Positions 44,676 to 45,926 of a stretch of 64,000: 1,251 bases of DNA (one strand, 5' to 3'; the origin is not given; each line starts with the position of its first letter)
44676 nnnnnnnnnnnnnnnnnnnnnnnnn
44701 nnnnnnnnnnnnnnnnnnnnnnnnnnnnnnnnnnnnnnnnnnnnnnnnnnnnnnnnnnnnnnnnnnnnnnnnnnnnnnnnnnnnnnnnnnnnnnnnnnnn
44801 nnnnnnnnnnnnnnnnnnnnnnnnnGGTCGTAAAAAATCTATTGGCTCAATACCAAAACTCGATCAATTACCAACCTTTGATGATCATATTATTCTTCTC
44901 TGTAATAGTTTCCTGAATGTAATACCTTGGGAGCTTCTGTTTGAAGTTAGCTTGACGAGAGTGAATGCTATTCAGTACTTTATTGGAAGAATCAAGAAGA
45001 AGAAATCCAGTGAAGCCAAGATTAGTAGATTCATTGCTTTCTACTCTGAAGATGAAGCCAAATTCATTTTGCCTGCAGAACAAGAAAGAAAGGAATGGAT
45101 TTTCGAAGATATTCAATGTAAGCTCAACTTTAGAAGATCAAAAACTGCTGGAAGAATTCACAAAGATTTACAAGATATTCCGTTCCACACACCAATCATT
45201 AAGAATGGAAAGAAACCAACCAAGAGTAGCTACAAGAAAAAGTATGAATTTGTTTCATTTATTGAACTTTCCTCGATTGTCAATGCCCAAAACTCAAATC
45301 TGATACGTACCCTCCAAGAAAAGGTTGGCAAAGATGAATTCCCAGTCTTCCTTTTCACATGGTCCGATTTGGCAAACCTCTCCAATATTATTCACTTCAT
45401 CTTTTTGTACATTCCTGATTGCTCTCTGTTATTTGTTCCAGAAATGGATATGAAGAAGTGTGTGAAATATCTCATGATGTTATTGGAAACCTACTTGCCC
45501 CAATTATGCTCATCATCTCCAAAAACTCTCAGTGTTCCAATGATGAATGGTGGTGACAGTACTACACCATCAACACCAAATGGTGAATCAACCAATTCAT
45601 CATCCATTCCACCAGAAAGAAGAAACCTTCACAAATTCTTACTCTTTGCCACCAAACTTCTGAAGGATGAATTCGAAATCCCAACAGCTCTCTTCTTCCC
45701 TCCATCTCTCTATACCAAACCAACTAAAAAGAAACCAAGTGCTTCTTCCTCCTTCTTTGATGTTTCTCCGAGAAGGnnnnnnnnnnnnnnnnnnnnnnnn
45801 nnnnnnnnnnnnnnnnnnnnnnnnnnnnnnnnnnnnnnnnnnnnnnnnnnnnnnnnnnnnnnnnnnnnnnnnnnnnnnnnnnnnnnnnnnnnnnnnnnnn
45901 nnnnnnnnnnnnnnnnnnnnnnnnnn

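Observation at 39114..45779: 2221-codon single-exon ORF with separase-like architecture but no recognisable catalytic dyad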

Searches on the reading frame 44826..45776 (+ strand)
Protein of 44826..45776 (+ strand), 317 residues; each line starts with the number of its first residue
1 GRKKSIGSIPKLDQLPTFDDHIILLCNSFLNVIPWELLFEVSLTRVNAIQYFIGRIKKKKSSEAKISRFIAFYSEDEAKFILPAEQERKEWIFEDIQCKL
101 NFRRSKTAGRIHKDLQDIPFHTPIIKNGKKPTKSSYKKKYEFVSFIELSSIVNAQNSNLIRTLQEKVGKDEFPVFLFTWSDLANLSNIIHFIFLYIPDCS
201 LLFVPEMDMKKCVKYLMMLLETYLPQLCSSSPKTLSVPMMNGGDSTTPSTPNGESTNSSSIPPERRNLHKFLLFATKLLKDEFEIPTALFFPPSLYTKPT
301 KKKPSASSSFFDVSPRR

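Call 46: search_protein_families(library=pfam, alignment_id=A4, max_evalue=10)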
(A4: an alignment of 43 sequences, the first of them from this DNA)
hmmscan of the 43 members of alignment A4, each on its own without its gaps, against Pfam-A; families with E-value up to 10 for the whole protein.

A. member 1, seq(317 aa): 1 family
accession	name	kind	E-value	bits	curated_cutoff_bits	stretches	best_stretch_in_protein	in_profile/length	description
PF03568.22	Peptidase_C50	-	0.11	12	27.8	1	19-82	213-278/395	Peptidase family C50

B. families by the number of members that match (of 43 scanned): 18 families
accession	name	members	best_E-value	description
PF03568.22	Peptidase_C50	12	0.00018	Peptidase family C50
PF04404.17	ERF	1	6.6e-05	ERF superfamily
PF10899.13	AbiGi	1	0.0043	Putative abortive phage resistance protein AbiGi, antitoxin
PF24830.1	DUF7714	1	0.007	Family of unknown function (DUF7714)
PF20728.2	Nairovirus_NSm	1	0.02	Nairovirus NSm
PF03894.20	XFP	1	0.021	D-xylulose 5-phosphate/D-fructose 6-phosphate phosphoketolase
PF12331.14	Rad26-like_helical_rpts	1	0.031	Rad26-like, helical repeats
PF07555.19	NAGidase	1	0.036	beta-N-acetylglucosaminidase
PF24795.1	WDR62-MABP1_CC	1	0.075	WRD62/MABP1 coiled-coil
PF01990.22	ATP-synt_F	1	0.078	ATP synthase (F/14-kDa) subunit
PF10237.15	N6-adenineMlase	1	0.099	Probable N6-adenine methyltransferase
PF14277.12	DUF4364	1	0.1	Domain of unknown function (DUF4364)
PF17780.6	OCRE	1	0.11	OCRE domain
PF18730.6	HEPN_Cthe2314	1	0.15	Cthe_2314-like HEPN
PF10153.14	Efg1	1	0.15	rRNA-processing protein Efg1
PF12770.12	CHAT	1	0.31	CHAT domain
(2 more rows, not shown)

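Call 47: search_solved_structures(query=A4, max_evalue=10, show_alignments=5)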
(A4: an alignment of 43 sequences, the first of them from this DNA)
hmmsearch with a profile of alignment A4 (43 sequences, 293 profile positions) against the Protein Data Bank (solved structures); distinct sequences matched with E-value up to 10: 8.
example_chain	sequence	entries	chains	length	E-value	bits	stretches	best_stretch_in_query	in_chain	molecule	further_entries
6zgn_A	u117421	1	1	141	0.069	15.1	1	94-154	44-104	Putative transfer protein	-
8bny_A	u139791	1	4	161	0.092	14.7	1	207-243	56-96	Immunity repressor protein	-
5fc2_B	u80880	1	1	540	0.17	13.9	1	21-62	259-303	separase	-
5fby_A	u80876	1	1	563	0.18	13.8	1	21-62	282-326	separase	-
5fc3_B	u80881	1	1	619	0.19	13.6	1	21-62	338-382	separase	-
7pkw_A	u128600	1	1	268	0.28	13.1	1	94-154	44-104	Putative transfer protein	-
8s7l_A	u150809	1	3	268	0.29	13.1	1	94-154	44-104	Putative transfer protein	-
2eb0_A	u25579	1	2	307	0.92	11.4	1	154-194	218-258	Manganese-dependent inorganic pyrophosphatase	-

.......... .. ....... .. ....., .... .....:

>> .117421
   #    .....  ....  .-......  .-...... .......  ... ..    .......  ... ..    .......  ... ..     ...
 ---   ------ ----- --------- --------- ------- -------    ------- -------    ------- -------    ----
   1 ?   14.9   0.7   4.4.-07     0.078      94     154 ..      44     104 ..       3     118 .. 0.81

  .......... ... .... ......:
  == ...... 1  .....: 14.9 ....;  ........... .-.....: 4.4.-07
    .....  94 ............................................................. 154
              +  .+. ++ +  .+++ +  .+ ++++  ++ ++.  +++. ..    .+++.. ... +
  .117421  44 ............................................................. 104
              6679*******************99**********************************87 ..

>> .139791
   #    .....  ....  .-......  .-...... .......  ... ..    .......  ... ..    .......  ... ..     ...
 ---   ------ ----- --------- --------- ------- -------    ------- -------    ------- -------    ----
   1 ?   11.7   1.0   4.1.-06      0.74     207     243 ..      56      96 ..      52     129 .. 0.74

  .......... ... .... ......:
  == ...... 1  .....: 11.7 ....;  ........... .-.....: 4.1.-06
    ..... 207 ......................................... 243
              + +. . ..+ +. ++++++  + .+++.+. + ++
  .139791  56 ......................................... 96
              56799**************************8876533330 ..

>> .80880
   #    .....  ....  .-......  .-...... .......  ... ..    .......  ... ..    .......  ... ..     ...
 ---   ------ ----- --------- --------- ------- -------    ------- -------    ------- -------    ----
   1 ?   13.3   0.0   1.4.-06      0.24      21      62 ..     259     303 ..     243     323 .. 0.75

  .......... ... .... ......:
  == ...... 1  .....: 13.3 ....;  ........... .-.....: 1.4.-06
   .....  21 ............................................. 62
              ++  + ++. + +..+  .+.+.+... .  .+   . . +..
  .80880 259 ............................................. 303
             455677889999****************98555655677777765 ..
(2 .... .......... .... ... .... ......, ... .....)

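Call 48: predict_structure(alignment_id=A4)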
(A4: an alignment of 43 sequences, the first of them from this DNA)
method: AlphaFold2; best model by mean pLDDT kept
length: 317 residues; sequences in the alignment: 43
mean_pLDDT: 83.8   pTM: 0.83
mean pLDDT of the five models: 83.8, 83.1, 82.8, 82.7, 81.7
residues with pLDDT >= 90: 171; 70-90: 80; 50-70: 50; < 50: 16
segments of 3 or more residues with pLDDT < 50: 234-237
pLDDT, mean of each block of 10 residues (from residue 1): 63 88 92 93 92 81 84 96 94 91 72 81 96 91 95 84 87 97 94 90 98 96 89 51 51 56 90 96 96 80 59 49
secondary structure, 60 per line:
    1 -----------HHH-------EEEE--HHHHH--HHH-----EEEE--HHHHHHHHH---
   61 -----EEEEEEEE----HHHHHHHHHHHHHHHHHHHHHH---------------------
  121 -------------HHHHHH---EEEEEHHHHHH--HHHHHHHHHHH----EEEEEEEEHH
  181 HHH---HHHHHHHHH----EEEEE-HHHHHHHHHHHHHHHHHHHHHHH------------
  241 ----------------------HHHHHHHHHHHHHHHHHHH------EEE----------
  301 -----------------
elements in order: E22-25 H28-32 E43-46 H49-57 E66-73 H78-99 H134-139 E143-147 H148-153 H156-166 E171-178 H179-183 H187-195 E200-204 H206-228 H263-281 E288-290

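Call 50: fold_search(model_id=the predicted structure, library=pdb)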
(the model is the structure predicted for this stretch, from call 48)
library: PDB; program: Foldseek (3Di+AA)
matches with E <= 10: 193; with E <= 0.001: 0
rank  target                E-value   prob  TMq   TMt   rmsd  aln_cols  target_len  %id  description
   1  5u1t_A                2.7e-02  0.54  0.29  0.08  14.2       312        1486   10  Crystal structure of the Saccharomyces cerevisiae separase-securin complex at 2.6 angstrom resolution (released 2017-02-08)
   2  2ekd_A                5.0e-01  0.06  0.16  0.21  12.8       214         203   10  Structural study of Project ID PH0250 from Pyrococcus horikoshii OT3 (released 2007-09-25)
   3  7c4x_A                6.0e-01  0.08  0.13  0.12  10.7       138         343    9  Crystal structure of germination protease from the spore-forming bacterium Paenisporosarcina sp. TG-20 in its inactive (released 2021-03-31)
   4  8htw_B                7.6e-01  0.08  0.17  0.26  13.1       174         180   10  Crystal Structure of the ring nuclease Sso2081 Y133F mutant from Saccharolobus solfataricus in its apo form (released 2023-02-15)
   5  5g5s                  9.1e-01  0.07  0.19  0.11  15.3       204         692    7  Structure of the Argonaute protein from Methanocaldcoccus janaschii (released 2017-02-08)
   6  6qzk_A                1.0e+00  0.07  0.18  0.09  15.5       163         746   16  Structure of Clostridium butyricum Argonaute bound to a guide DNA (5' deoxycytidine) and a 19-mer target DNA (released 2019-04-24)
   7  3h05_A                1.1e+00  0.09  0.19  0.33  10.5       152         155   10  The Crystal Structure of a Putative Nicotinate-nucleotide Adenylyltransferase from Vibrio parahaemolyticus (released 2009-04-21)
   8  6stf_A                1.1e+00  0.06  0.18  0.28  13.0       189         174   11  Human Rab8a phosphorylated at Ser111 in complex with GDP (released 2020-04-22)
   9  8x3g_A                1.2e+00  0.07  0.16  0.14  14.5       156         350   10  Crystal structure of metformin hydrolase from Aminobacter (released 2024-09-11)
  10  8htw_A                1.2e+00  0.05  0.16  0.24  15.8       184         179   12  Crystal Structure of the ring nuclease Sso2081 Y133F mutant from Saccharolobus solfataricus in its apo form (released 2023-02-15)
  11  7zhv_B                1.2e+00  0.03  0.13  0.09  16.5       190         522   12  Leishmania donovani Glucose 6-Phosphate Dehydrogenase complexed with Glucose 6-Phosphate (released 2022-12-14)
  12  7c4x_B                1.3e+00  0.08  0.13  0.13  12.1       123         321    9  Crystal structure of germination protease from the spore-forming bacterium Paenisporosarcina sp. TG-20 in its inactive (released 2021-03-31)
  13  8wra                  1.3e+00  0.03  0.16  0.19  18.0       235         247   11  The Crystal Structure of CASP1 from Biortus (released 2023-11-15)
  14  8wl6                  1.4e+00  0.04  0.12  0.04  19.0       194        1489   10  Structure of 1,3-beta-glucan synthase component FKS1 (released 2025-02-19)
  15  4c4p_A                1.5e+00  0.07  0.18  0.27   7.2       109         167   13  Crystal Structure of Wild-Type Rab11 Complexed to FIP2 (released 2013-09-18)
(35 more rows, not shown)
